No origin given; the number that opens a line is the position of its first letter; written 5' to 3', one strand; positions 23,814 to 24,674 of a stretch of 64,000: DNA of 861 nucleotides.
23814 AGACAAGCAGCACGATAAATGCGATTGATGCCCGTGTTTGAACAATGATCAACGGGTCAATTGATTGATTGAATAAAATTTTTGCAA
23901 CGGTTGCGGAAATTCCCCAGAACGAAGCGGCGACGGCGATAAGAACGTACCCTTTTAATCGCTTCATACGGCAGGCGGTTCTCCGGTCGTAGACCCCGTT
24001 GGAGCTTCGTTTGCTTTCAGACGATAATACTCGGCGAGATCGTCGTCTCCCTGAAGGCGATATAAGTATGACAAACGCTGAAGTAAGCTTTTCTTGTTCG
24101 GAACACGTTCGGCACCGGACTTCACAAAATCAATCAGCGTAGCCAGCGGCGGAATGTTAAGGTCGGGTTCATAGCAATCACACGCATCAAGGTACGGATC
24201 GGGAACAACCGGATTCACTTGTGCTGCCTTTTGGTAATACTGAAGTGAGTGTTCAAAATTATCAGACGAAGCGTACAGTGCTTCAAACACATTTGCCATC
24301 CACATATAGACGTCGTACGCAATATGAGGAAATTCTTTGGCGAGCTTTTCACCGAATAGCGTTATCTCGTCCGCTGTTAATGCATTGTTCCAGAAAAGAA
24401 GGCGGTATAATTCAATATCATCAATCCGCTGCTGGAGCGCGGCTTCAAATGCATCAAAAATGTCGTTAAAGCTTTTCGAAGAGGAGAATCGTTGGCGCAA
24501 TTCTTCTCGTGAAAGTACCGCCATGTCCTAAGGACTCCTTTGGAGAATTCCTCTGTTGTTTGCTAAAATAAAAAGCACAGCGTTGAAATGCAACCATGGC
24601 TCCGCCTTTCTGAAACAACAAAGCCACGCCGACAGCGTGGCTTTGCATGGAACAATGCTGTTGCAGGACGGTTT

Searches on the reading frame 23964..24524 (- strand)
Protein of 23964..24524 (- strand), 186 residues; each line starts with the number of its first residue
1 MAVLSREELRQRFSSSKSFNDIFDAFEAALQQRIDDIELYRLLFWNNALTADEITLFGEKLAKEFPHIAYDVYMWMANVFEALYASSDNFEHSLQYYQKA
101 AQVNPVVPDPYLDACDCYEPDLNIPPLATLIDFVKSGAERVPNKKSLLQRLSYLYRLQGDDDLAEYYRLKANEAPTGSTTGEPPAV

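Call 57: search_protein_families(library=pfam, proteins=[window:23964-24524:-])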
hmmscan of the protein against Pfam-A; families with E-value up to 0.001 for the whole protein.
window:23964-24524:- (186 aa): 1 family
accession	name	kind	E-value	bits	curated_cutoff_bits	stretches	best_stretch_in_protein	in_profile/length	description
PF18768.7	RNPP_C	-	0.00074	19.5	26.5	0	13-99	7-104/213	RNPP family C-terminal domain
